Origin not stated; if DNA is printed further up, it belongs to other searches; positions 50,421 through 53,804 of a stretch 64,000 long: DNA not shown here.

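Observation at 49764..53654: Orphan giant pilin-like protein plus Cys-rich anchored partner inserted just upstream of fliL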

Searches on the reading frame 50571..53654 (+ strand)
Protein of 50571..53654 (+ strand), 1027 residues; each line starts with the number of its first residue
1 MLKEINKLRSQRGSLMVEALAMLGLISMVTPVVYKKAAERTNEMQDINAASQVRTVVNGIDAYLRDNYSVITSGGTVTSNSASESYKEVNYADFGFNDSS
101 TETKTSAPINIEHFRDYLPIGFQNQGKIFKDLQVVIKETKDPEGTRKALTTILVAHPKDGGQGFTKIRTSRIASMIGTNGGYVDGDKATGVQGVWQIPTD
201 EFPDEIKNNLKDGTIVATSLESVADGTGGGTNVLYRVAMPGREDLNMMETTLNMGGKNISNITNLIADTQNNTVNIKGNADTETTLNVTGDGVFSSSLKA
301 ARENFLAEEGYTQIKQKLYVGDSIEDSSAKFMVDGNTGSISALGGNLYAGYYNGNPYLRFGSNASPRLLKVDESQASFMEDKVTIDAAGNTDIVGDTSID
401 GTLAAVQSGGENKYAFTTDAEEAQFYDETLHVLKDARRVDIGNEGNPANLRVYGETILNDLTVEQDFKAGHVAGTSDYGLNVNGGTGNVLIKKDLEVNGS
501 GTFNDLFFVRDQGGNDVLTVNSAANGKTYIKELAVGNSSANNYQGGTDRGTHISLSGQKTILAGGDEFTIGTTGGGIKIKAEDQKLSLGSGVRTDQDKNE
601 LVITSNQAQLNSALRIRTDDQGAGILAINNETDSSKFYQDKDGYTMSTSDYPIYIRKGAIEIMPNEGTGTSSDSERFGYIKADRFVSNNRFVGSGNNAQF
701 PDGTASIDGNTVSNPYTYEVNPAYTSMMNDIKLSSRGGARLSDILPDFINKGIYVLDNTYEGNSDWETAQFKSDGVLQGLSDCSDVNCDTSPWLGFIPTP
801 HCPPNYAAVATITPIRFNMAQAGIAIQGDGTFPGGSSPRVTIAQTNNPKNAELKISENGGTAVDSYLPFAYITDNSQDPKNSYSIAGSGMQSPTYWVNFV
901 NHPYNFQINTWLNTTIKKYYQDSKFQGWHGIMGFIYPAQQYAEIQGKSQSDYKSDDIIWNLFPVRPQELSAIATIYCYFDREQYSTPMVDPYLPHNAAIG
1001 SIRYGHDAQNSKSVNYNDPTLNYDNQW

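Call 3: search_protein_families(library=pfam, proteins=[window:50571-53654:+], max_evalue=0.1)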
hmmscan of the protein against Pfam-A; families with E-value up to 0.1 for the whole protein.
window:50571-53654:+ (1027 aa): 1 family
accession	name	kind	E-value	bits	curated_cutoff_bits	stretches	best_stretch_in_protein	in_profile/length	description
PF04917.17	Shufflon_N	-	2.9e-13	50.5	27.5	1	78-282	17-212/324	Bacterial shufflon protein, N-terminal constant region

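Call 4: search_protein_families(library=ncbifam, proteins=[window:50571-53654:+], max_evalue=0.1)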
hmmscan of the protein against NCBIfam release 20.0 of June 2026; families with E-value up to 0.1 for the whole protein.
window:50571-53654:+ (1027 aa): 0 families

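Call 7: find_homologous_proteins(query=window:50571-53654:+, max_evalue=0.001)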
Query window:50571-53654:+ (1027 aa): 276 proteins with E <= 0.001 among 8000 candidates; the best 120 are listed.
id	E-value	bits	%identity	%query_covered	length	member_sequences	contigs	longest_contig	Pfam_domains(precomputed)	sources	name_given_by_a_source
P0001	0.0e+0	2323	100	100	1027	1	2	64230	PF04917.18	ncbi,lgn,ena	-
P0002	0.0e+0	1272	60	100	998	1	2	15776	-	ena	-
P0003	0.0e+0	1234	60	100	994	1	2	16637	PF04917.18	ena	-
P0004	0.0e+0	1228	59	100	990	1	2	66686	PF04917.18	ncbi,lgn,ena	-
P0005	6.0e-281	953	50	100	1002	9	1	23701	-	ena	-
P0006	1.3e-280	952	50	100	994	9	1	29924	PF04917.18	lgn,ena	-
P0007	1.6e-279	948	49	100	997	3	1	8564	PF04917.18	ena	-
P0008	7.3e-278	943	49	100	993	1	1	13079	PF04917.18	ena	-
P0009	4.7e-277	940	50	100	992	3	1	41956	PF04917.18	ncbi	-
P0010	5.7e-277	940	49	100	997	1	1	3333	PF04917.18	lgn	-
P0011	1.4e-276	939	49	100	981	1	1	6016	PF04917.18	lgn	-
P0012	1.1e-274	932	49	100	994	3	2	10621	PF04917.18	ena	-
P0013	3.7e-274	931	48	100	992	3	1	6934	-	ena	-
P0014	2.3e-273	928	49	100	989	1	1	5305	PF04917.18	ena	-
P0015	4.5e-271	920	49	100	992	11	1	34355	PF04917.18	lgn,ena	-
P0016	3.0e-267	908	48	100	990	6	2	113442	PF04917.18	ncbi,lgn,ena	-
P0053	7.8e-176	605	46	41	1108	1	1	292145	PF04917.18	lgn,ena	-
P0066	1.6e-169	584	37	99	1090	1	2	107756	PF04917.18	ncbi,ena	-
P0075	2.0e-115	405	34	100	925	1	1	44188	PF04917.18,PF04519.20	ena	-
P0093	2.9e-111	391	33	100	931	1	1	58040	PF04917.18,PF04519.20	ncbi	-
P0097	1.5e-110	389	36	37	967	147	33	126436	-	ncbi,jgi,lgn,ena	-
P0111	9.1e-109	383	33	100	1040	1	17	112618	-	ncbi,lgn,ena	-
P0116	3.3e-108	381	34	99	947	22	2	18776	PF04917.18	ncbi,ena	-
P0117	7.2e-108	380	38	37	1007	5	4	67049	-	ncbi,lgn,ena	-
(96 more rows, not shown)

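Call 8: find_encoding_contigs(protein=P0001, flank=10000, max_places=3)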
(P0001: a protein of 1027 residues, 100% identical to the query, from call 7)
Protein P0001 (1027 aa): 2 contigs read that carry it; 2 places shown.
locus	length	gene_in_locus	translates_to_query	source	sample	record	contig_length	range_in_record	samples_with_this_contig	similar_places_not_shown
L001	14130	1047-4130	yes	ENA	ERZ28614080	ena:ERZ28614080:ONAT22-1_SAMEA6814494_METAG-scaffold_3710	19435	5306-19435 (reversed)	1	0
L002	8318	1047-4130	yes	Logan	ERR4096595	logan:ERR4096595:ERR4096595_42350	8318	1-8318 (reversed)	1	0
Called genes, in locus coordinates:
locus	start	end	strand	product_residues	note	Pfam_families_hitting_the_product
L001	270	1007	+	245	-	-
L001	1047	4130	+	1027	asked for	PF04917:Shufflon_N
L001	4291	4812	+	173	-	PF03748:FliL (weak)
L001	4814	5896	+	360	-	PF02154:FliM, PF01052:FliMN_C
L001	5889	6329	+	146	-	PF20072:DUF6468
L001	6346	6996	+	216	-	-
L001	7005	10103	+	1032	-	PF00515:TPR_1 (faint)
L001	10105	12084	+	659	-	PF00270:DEAD (weak), PF04851:ResIII, PF17757:UvrB_inter, PF27431:UvrB_3rd, PF00271:Helicase_C, PF12344:UvrB, PF02151:UVR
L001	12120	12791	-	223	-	PF01613:Flavin_Reduct, PF00301:Rubredoxin, PF21349:RUBY_RBDX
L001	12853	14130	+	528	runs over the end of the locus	PF02689:Herpes_Helicase (faint), PF05970:PIF1, PF13245:AAA_19, PF13604:AAA_30, PF01443:Viral_helicase1 (faint), PF13401:AAA_22 (faint), PF13538:UvrD_C_2 (weak), PF13280:WYL (weak)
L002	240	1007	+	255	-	-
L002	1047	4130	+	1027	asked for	PF04917:Shufflon_N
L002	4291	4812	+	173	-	PF03748:FliL (weak)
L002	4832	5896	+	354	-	PF02154:FliM, PF01052:FliMN_C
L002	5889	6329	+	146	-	PF20072:DUF6468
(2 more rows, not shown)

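Call 9: find_encoding_contigs(protein=P0097, flank=10000, max_places=4)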
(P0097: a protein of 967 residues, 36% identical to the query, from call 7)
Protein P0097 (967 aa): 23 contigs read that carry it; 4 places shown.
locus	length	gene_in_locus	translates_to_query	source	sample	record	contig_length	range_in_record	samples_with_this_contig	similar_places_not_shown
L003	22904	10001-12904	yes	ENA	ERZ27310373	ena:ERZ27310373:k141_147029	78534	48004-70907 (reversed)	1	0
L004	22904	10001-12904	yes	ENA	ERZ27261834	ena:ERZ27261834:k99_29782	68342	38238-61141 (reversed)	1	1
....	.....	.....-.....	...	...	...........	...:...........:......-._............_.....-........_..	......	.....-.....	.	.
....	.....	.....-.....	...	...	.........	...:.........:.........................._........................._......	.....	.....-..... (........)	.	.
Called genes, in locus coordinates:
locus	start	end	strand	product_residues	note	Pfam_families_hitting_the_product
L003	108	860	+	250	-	PF00085:Thioredoxin (faint), PF13462:Thioredoxin_4, PF13098:Thioredoxin_2 (weak), PF01323:DSBA, PF13743:Thioredoxin_5 (weak)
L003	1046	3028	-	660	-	PF00270:DEAD (weak), PF04851:ResIII, PF17757:UvrB_inter, PF27431:UvrB_3rd, PF00271:Helicase_C, PF12344:UvrB, PF02151:UVR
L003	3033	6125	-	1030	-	-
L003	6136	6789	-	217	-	-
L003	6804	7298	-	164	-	PF20072:DUF6468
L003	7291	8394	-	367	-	PF02154:FliM, PF01052:FliMN_C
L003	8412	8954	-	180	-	PF03748:FliL (weak)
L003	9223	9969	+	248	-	-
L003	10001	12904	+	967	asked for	-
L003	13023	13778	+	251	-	-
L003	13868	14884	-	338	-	PF00579:tRNA-synt_1b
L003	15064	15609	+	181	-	-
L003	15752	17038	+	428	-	PF02403:Seryl_tRNA_N, PF00587:tRNA-synt_2b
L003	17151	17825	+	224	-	PF00702:Hydrolase, PF12710:HAD, PF13419:HAD_2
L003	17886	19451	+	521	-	PF01875:Memo, PF01871:AMMECR1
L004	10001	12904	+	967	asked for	-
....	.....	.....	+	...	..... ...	-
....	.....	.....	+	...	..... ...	-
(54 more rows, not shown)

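Call 11: find_encoding_contigs(protein=P0053, flank=10000, max_places=2)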
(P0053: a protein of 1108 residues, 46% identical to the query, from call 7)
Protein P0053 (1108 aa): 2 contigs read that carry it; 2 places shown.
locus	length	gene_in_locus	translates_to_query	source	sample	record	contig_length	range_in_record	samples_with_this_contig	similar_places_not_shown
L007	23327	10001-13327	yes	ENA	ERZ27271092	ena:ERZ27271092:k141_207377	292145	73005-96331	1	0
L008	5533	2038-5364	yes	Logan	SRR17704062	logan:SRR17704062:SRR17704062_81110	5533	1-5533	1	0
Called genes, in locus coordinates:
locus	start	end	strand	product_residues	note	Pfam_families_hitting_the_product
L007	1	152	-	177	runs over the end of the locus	-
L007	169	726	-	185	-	-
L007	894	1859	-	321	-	-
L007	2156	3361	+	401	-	PF01612:DNA_pol_A_exo1, PF00570:HRDC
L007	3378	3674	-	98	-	PF12840:HTH_20 (weak), PF01022:HTH_5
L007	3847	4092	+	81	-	PF02609:Exonuc_VII_S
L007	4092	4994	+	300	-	PF00348:polyprenyl_synt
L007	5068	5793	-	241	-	PF00085:Thioredoxin (faint), PF13462:Thioredoxin_4, PF13098:Thioredoxin_2 (faint), PF01323:DSBA, PF13743:Thioredoxin_5 (weak)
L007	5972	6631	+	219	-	PF01865:PhoU_div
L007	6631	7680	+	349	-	PF01384:PHO4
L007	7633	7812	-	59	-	-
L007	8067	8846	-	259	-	-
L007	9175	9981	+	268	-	-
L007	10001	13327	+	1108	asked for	PF04917:Shufflon_N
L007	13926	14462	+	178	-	PF03748:FliL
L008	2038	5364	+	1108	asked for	PF04917:Shufflon_N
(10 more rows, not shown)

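Call 12: find_encoding_contigs(protein=P0075, flank=10000, max_places=2)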
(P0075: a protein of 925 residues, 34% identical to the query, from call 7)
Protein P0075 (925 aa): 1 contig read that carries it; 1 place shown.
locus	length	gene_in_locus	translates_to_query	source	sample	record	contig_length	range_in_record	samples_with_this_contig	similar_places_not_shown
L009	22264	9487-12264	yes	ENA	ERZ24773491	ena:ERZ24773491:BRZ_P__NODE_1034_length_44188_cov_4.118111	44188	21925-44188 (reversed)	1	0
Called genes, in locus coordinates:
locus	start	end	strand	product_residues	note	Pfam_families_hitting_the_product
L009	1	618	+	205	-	?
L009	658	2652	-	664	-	PF00270:DEAD (weak), PF04851:ResIII, PF17757:UvrB_inter, PF27431:UvrB_3rd, PF00271:Helicase_C, PF12344:UvrB, PF02151:UVR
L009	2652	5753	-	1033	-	-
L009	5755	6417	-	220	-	-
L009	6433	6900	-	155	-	PF20072:DUF6468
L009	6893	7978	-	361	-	PF02154:FliM, PF01052:FliMN_C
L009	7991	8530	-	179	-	PF03748:FliL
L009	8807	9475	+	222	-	-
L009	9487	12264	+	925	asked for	PF04917:Shufflon_N (weak), PF04519:Bactofilin (faint)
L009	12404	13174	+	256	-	-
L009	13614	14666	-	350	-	PF01384:PHO4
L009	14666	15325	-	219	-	PF01865:PhoU_div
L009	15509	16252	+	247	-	PF00085:Thioredoxin (faint), PF13098:Thioredoxin_2 (weak), PF13462:Thioredoxin_4, PF01323:DSBA, PF13743:Thioredoxin_5 (weak)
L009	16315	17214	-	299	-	PF00348:polyprenyl_synt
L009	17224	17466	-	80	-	PF02609:Exonuc_VII_S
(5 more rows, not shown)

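Call 18: list_cluster_members(proteins=[P0001, P0004, P0009, P0016, P0066, P0093, P0097, P0111, P0116, P0117])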
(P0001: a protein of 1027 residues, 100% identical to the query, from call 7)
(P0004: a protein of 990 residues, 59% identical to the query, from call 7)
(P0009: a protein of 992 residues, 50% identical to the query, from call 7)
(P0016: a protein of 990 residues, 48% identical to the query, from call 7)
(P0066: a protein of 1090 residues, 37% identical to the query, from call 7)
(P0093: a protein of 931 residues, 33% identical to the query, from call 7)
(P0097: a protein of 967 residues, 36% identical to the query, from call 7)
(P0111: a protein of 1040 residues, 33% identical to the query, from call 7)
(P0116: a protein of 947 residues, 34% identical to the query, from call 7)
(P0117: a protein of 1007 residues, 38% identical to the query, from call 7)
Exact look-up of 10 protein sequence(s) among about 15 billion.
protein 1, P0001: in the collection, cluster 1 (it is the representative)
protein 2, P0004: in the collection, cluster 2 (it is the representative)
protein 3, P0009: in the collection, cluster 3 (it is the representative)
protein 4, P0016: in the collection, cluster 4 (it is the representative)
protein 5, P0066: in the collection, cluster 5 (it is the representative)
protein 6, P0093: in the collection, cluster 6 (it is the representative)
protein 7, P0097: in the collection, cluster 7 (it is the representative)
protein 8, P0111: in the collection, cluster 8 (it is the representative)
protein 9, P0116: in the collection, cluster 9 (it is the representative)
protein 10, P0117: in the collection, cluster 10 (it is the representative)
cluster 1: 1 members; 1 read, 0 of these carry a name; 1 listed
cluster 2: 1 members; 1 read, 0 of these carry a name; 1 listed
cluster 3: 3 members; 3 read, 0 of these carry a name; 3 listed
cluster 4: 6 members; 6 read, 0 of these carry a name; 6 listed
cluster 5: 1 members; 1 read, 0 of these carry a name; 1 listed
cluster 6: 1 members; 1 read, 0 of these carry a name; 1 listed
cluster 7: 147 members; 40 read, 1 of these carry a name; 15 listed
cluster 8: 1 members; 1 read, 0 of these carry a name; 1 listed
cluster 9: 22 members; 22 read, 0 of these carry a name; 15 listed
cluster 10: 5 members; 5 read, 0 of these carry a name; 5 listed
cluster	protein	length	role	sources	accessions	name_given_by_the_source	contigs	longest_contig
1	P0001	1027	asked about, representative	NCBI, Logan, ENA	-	-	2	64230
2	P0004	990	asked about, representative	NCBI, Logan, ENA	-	-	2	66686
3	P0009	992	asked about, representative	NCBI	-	-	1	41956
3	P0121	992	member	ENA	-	-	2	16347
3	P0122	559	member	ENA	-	-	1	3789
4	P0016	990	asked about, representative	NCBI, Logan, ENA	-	-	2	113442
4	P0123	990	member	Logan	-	-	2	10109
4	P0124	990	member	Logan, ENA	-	-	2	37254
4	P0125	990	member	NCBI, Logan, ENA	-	-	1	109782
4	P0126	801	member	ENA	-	-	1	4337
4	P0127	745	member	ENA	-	-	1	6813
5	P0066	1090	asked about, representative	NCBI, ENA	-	-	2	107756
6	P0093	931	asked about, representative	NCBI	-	-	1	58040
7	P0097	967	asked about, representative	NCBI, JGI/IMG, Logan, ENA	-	-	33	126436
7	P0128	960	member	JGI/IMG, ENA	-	hypothetical protein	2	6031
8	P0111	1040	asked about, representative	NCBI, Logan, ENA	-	-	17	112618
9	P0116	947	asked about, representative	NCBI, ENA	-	-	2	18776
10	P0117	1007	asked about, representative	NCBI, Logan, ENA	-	-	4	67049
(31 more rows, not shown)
